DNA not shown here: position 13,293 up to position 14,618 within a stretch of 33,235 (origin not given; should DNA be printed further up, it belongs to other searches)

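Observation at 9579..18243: Ten-gene translationally coupled envelope / coiled-coil cluster headed by an RHH regulator, with no recognisable family domains (best candidate for an undescribed system)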

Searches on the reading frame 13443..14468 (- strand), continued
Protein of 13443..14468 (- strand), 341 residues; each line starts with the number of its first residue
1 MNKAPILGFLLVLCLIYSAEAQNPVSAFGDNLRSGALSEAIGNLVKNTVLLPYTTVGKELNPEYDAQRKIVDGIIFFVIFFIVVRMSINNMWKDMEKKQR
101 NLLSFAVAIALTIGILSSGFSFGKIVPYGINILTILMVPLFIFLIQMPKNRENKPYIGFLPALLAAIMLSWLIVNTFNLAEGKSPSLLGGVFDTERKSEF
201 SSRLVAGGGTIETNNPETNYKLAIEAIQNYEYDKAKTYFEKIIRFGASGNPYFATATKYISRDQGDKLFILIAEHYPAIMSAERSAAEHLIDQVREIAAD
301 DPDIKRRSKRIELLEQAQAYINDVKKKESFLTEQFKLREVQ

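Call 79: search_protein_families(library=pfam, proteins=[P0028, P0029, P0030, P0031, P0032, P0033, P0034, P0036], max_evalue=0.001)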
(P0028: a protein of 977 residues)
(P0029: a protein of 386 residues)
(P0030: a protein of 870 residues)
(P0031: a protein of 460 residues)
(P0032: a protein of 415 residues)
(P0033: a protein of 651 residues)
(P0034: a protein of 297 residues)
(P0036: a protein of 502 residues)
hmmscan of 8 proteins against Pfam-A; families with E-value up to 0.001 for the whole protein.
P0028 (977 aa): 0 families

P0029 (386 aa): 0 families

P0030 (870 aa): 6 families
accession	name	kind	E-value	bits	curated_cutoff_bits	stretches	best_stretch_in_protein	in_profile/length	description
PF13174.12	TPR_6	-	4.8e-09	36.7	26.3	0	348-372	3-27/33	Tetratricopeptide repeat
PF12895.13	ANAPC3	-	3.4e-08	34.1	27.2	1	589-664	1-69/82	Anaphase-promoting complex, cyclosome, subunit 3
PF13432.12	TPR_16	-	4e-07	30.8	32.7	0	466-519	9-62/65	Tetratricopeptide repeat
PF07719.23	TPR_2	-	5.7e-07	29.6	27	0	615-638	2-25/34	Tetratricopeptide repeat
PF23300.3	HEAT_Nup120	-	0.00018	21.8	29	0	562-607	11-56/170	Nucleoporin Nup120, HEAT repeats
PF14559.12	TPR_19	-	0.00031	21.5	25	0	589-641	3-52/68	Tetratricopeptide repeat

P0031 (460 aa): 0 families

P0032 (415 aa): 0 families

P0033 (651 aa): 0 families

P0034 (297 aa): 0 families

P0036 (502 aa): 0 families

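Call 84: find_encoding_contigs(protein=P0028, flank=10000, max_places=2)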
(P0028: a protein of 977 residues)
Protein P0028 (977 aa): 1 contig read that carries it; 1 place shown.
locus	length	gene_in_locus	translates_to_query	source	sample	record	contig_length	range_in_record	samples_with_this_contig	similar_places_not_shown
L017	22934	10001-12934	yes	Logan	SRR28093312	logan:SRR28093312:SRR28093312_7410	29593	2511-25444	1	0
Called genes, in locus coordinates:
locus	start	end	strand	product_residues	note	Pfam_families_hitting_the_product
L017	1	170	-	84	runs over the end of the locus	PF00313:CSD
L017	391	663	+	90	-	-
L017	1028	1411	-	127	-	-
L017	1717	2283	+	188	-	-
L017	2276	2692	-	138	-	PF11969:DcpS_C, PF01230:HIT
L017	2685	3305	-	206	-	PF00702:Hydrolase (weak), PF12710:HAD, PF13419:HAD_2 (faint), PF08282:Hydrolase_3 (weak)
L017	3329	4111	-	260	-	PF02129:Peptidase_S15, PF20434:BD-FAE (weak), PF00561:Abhydrolase_1, PF12146:Hydrolase_4, PF12697:Abhydrolase_6, PF00326:Peptidase_S9, PF05448:AXE1 (weak), PF07859:Abhydrolase_3 (weak), +3 more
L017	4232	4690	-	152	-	PF03891:DUF333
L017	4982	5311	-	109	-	PF01247:Ribosomal_L35Ae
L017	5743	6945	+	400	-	PF01637:ATPase_2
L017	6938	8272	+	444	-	-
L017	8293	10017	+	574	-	-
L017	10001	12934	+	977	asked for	-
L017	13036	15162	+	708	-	PF00691:OmpA (weak)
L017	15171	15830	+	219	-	-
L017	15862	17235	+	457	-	PF00112:Peptidase_C1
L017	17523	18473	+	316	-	-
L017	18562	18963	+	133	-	-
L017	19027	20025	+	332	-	-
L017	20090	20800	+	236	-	PF09754:PAC2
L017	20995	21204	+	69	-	PF24434:DUF7557 (faint)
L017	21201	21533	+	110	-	-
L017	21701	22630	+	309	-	-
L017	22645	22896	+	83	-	-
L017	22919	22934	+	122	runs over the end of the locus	-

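Call 85: find_encoding_contigs(protein=P0033, flank=10000, max_places=2)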
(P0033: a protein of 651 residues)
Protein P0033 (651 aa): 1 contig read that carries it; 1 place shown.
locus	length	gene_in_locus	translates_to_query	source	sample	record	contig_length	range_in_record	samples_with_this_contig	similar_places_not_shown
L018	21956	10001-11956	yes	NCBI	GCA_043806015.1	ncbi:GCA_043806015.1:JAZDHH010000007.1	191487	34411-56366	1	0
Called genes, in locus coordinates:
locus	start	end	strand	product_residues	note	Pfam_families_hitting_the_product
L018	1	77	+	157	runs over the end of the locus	PF12802:MarR_2 (weak), PF13404:HTH_AsnC-type, PF13412:HTH_24, PF01037:AsnC_trans_reg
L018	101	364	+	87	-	PF01247:Ribosomal_L35Ae, PF01782:RimM (faint)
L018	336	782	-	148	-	-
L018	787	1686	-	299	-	-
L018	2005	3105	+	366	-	PF13191:AAA_16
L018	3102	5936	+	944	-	-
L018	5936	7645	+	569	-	-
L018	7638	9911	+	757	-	-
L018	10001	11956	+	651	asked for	-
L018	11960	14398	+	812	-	-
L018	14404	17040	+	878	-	-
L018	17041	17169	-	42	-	-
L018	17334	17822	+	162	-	-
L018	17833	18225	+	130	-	-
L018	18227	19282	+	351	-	-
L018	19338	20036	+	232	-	PF09754:PAC2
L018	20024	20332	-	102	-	-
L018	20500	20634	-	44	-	-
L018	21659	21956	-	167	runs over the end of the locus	PF13545:HTH_Crp_2 (weak)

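Call 87: search_protein_families(library=pfam, proteins=[L016:677-1807:+, L017:5743-6945:+, L018:2005-3105:+, L017:6938-8272:+, L017:8293-10017:+, L018:3102-5936:+, L018:5936-7645:+, L018:7638-9911:+, L018:11960-14398:+, L017:13036-15162:+], max_evalue=0.01)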
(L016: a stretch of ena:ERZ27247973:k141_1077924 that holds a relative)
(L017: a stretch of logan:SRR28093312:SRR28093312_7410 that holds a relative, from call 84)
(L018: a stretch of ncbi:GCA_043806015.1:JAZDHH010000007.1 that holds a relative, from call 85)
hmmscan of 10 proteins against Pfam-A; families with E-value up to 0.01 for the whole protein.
L016:677-1807:+ (376 aa): 2 families
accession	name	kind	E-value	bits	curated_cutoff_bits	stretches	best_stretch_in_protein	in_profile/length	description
PF01637.24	ATPase_2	-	0.0001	22.6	33.2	1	16-245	3-220/225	ATPase domain predominantly from Archaea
PF13173.12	AAA_14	-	0.00011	22.7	27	1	32-74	3-46/129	AAA domain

L017:5743-6945:+ (400 aa): 7 families
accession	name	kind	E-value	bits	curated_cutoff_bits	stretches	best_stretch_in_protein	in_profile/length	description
PF01637.24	ATPase_2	-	1.5e-09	38.5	33.2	1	19-254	4-223/225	ATPase domain predominantly from Archaea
PF13401.12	AAA_22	-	0.00045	21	27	1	35-135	7-91/130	AAA domain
PF13173.12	AAA_14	-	0.003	18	27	0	33-70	2-43/129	AAA domain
PF14947.12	HTH_45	-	0.0044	17.4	25.5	0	311-363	10-61/77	Winged helix-turn-helix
PF20703.3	nSTAND1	-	0.0046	17.1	27.1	0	19-370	19-346/379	Novel STAND NTPase 1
PF13412.12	HTH_24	-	0.0062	16.5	21.9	0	311-351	7-47/48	Winged helix-turn-helix DNA-binding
PF25212.1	HVO_A0114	-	0.0095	16.2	27.6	0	311-356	26-71/84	HVO_A0114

L018:2005-3105:+ (366 aa): 6 families
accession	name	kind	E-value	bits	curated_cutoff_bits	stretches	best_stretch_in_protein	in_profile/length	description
PF13191.12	AAA_16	-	4e-08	34.4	32.6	1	14-158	10-146/167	AAA ATPase domain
PF13401.12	AAA_22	-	3.4e-05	24.6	27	1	25-163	4-102/130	AAA domain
PF13173.12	AAA_14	-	0.00011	22.7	27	0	28-51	4-27/129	AAA domain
PF01637.24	ATPase_2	-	0.00081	19.7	33.2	1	26-162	20-129/225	ATPase domain predominantly from Archaea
PF00004.35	AAA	-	0.00097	20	21.2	0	29-122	1-38/131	ATPase family associated with various cellular activities (AAA)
PF11304.13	DUF3106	-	0.0014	19.5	24.3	1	100-145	36-81/104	Protein of unknown function (DUF3106)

L017:6938-8272:+ (444 aa): 1 family
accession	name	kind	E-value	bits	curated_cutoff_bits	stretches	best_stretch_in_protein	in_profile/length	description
PF04956.18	TrbC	-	0.0089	16.7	27.9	1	3-98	6-98/98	TrbC/VIRB2 pilin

L017:8293-10017:+ (574 aa): 0 families

L018:3102-5936:+ (944 aa): 0 families

L018:5936-7645:+ (569 aa): 1 family
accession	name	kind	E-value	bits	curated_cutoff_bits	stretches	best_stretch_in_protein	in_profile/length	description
PF01442.23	Apolipoprotein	-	0.0029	17.8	90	0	304-405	51-145/190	Apolipoprotein A1/A4/E domain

L018:7638-9911:+ (757 aa): 0 families

L018:11960-14398:+ (812 aa): 0 families

L017:13036-15162:+ (708 aa): 2 families
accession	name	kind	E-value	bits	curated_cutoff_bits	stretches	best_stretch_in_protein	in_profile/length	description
PF00691.25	OmpA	-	7.8e-06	26.6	27.2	1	281-357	13-85/98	OmpA family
PF14316.11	DUF4381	-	0.00059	20.6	27.2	1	408-461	18-67/145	Domain of unknown function (DUF4381)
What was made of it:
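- On Tol-Pal / MotAB / ExbBD proton-driven stator systems: An OmpA-like domain appears only in one distant relative (L017, E 8e-6, just below cut-off; call 87).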

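Call 92: find_related_loci(query=A12, collection=genome_contigs, flank=10000)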
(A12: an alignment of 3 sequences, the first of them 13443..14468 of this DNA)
Query A12 (341 aa) in genome_contigs; peptide patterns used: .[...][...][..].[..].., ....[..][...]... (x = any residue, [..] = any of these).
110 stretches matched a pattern, but none encodes a relative of the query by tblastn (E <= 1e-3).

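Call 93: fold_search(model_id=the predicted structure, library=viral)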
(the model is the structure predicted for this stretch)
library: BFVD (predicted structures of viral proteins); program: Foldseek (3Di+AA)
matches with E <= 10: 123; with E <= 0.001: 0
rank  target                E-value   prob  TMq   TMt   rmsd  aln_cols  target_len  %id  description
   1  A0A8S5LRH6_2          1.2e-01  0.44  0.15  0.07  26.0       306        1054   12  Uncharacterized protein [Myoviridae sp. ctSGr1]
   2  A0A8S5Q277            4.0e-01  0.28  0.20  0.09  25.4       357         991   12  Uncharacterized protein [Siphoviridae sp. ctLqe90]
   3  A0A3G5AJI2            4.0e-01  0.25  0.14  0.11  20.9       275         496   13  Glycosyltransferase [Solivirus sp.]
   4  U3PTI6                5.4e-01  0.16  0.17  0.11  20.5       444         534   11  Replicase polyprotein 1ab (Fragment) [Human coronavirus 229E]
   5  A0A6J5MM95            7.7e-01  0.13  0.14  0.09  25.9       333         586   12  Uncharacterized protein [uncultured Caudovirales phage]
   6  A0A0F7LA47            8.7e-01  0.13  0.16  0.07  26.2       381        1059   12  Exonuclease [uncultured marine virus]
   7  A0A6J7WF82            1.0e+00  0.21  0.21  0.16  27.7       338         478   11  Uncharacterized protein (Fragment) [uncultured Caudovirales phage]
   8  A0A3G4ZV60            1.0e+00  0.14  0.16  0.13  18.0       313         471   14  Uncharacterized protein [Barrevirus sp.]
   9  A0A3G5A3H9            1.0e+00  0.11  0.15  0.15  18.1       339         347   14  Sel1 repeat family protein [Harvfovirus sp.]
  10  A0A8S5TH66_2          1.1e+00  0.12  0.17  0.08  36.7       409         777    8  Tail tape measure [Siphoviridae sp. ctTfn5]
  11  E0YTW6                1.1e+00  0.10  0.13  0.06  24.4       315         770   13  Polyprotein (Fragment) [Deformed wing virus]
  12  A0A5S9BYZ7            1.2e+00  0.14  0.14  0.16  27.4       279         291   11  Uncharacterized protein [Tenacibaculum phage PTm1]
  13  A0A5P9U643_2          1.4e+00  0.08  0.14  0.07  25.6       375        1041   10  (no name in the UniProt tables at hand)
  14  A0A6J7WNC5            1.5e+00  0.08  0.15  0.08  23.3       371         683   12  Uncharacterized protein [uncultured Caudovirales phage]
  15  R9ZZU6                1.5e+00  0.08  0.14  0.05  21.5       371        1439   11  Uncharacterized protein [Cellulophaga phage phi46:3]
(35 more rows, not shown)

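Call 94: find_related_loci(query=A4, collection=viral_contigs, flank=10000)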
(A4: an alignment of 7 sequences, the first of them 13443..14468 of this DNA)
Query A4 (341 aa) in viral_contigs; peptide patterns used: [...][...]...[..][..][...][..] (x = any residue, [..] = any of these).
17 stretches matched a pattern, but none encodes a relative of the query by tblastn (E <= 1e-3).

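Call 95: search_dna_similar(query=window:13443-14468:-, collection=phages, mode=protein, max_evalue=0.001)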
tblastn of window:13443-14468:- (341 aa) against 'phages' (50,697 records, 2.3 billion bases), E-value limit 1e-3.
No match.

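Call 96: search_dna_similar(query=window:13443-14468:-, collection=plasmids, mode=protein, max_evalue=0.001)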
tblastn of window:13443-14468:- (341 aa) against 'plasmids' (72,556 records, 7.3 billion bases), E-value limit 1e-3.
No match.

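Call 102: search_protein_families(library=pfam, alignment_id=A3, max_evalue=0.1)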
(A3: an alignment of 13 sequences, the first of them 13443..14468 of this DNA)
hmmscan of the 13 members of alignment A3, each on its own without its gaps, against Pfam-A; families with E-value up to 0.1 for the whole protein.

A. member 1, window:13443-14468:- (341 aa): 7 families
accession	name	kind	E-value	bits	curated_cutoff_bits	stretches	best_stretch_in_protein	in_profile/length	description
PF02516.20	STT3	-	0.0066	16.4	24.5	1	79-180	152-244/405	Oligosaccharyl transferase STT3, N-terminal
PF03600.22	CitMHS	-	0.011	15.4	31.9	1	11-180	122-226/336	Citrate transporter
PF01891.21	CbiM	-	0.037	14.3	23.1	1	107-176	83-156/205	Cobalt uptake substrate-specific transmembrane region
PF23317.1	YVC1_C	-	0.046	13.5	27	1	49-164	170-287/310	Calcium channel YVC1-like, C-terminal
PF08733.15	PalH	-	0.047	13.2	34.1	1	130-181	75-127/332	PalH/RIM21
PF14897.12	EpsG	-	0.067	12.7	30.1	0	65-176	209-317/326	EpsG family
PF04932.20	Wzy_C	-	0.077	13.2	31.7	0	134-196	21-77/149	O-Antigen ligase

B. families by the number of members that match (of 13 scanned): 26 families (the first 25 are shown)
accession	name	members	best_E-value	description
PF07719.23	TPR_2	4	0.00021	Tetratricopeptide repeat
PF13432.12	TPR_16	3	0.0089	Tetratricopeptide repeat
PF13181.12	TPR_8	2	0.0034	Tetratricopeptide repeat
PF00515.34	TPR_1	2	0.06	Tetratricopeptide repeat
PF00860.26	Xan_ur_permease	1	0.0028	Permease family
PF04956.18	TrbC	1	0.0051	TrbC/VIRB2 pilin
PF23300.3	HEAT_Nup120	1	0.0059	Nucleoporin Nup120, HEAT repeats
PF11810.13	DUF3332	1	0.0064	Domain of unknown function (DUF3332)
PF02516.20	STT3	1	0.0066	Oligosaccharyl transferase STT3, N-terminal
PF01757.29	Acyl_transf_3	1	0.0087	Acyltransferase domain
PF10131.15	PTPS_related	1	0.009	6-pyruvoyl-tetrahydropterin synthase related domain; membrane protein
PF03600.22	CitMHS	1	0.011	Citrate transporter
PF11992.13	TgpA_N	1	0.012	TgpA N-terminal domain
PF20966.2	MASE6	1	0.017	MASE6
PF13858.11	DUF4199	1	0.021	Protein of unknown function (DUF4199)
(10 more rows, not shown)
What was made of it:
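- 13443..14468 (-): g341: signal peptide, conserved outer motif (W/P)YTT-x-G-x-(E/D)LNP-x-Y-x-x-QR, four membrane helices and an outer TPR-like C-terminal domain. It is the most conserved structural member. TPR_2 hits in 4 of 13 members (call 102).
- On Tetratricopeptide repeat proteins (g341 C-domain, g161): TPR_16, TPR_8 and TPR_1 are hit in 2-3 members (call 102).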

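Call 111: list_cluster_members(proteins=[P0033, P0028, P0007, P0009, P0025, P0020, P0015, P0018, P0029, P0036])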
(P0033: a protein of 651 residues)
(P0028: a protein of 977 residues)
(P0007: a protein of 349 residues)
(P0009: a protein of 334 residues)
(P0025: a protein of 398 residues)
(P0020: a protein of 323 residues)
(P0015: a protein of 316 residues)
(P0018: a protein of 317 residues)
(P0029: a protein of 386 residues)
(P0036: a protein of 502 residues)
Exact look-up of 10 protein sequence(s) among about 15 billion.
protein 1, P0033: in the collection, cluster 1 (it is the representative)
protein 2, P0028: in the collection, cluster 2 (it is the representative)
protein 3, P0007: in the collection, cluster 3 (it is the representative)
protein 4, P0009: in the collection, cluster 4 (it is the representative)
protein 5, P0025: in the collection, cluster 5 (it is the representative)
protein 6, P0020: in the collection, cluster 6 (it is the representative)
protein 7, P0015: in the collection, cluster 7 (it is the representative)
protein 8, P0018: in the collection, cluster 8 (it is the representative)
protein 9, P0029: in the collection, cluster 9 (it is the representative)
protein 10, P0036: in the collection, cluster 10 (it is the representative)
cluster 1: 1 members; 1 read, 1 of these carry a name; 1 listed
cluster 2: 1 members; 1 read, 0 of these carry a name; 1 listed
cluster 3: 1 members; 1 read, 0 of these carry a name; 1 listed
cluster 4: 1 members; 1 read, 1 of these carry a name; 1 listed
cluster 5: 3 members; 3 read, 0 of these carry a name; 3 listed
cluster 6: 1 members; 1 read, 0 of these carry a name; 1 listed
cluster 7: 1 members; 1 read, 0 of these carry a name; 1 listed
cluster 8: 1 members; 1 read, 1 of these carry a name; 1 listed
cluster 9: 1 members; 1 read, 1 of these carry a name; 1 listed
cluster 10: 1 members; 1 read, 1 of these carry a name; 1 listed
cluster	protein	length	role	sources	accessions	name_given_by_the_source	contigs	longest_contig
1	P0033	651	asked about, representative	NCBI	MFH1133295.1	MAG: hypothetical protein V1735_02315 [Nanoarchaeota archaeon]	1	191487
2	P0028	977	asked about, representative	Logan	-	-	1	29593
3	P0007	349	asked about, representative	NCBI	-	-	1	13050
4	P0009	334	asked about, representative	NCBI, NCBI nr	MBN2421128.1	hypothetical protein JXB27_02505 [Candidatus Woesearchaeota archaeon] | hypothetical protein [Candidatus Woesearchaeota archaeon]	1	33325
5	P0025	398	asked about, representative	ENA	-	-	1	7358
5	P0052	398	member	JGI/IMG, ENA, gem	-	-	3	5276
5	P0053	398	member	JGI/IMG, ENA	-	-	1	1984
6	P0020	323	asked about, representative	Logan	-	-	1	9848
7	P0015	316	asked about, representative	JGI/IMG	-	-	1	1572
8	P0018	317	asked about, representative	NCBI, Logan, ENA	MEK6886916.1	MAG: hypothetical protein AABW88_03720 [Nanoarchaeota archaeon]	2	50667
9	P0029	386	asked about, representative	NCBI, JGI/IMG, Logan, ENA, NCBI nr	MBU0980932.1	MAG: hypothetical protein KJ709_09085 [Nanoarchaeota archaeon] | hypothetical protein [Nanoarchaeota archaeon]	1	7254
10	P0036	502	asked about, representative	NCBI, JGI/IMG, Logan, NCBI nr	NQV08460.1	hypothetical protein HQ529_01260 [Candidatus Woesearchaeota archaeon] | hypothetical protein [Candidatus Woesearchaeota archaeon]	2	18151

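Call 112: find_encoding_contigs(protein=P0018, flank=10000, max_places=1)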
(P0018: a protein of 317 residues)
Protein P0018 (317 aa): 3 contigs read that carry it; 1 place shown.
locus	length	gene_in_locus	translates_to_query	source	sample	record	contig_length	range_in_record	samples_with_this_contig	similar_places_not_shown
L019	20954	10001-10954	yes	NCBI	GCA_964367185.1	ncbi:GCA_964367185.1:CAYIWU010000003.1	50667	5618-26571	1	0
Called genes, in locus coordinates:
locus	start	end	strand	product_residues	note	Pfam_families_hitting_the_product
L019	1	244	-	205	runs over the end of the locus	PF13489:Methyltransf_23, PF13847:Methyltransf_31, PF08241:Methyltransf_11, PF08242:Methyltransf_12, PF13649:Methyltransf_25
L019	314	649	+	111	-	PF01336:tRNA_anti-codon (weak)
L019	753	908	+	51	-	-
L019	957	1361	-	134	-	PF01850:PIN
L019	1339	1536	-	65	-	-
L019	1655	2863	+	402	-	PF01970:TctA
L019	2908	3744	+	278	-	-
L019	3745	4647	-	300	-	PF01139:RtcB (faint)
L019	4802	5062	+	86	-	PF01247:Ribosomal_L35Ae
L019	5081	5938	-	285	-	-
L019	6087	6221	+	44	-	-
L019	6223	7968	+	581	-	-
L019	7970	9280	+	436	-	-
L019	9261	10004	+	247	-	-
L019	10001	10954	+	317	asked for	-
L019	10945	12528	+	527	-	-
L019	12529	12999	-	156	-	-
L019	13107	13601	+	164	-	-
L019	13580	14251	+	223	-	-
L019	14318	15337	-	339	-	-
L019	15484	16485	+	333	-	-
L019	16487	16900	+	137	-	-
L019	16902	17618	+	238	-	PF09754:PAC2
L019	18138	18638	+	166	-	-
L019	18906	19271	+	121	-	PF13560:HTH_31 (weak), PF12844:HTH_19, PF13443:HTH_26, PF01381:HTH_3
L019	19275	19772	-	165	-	-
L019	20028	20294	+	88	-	PF13656:RNA_pol_L_2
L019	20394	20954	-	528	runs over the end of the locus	-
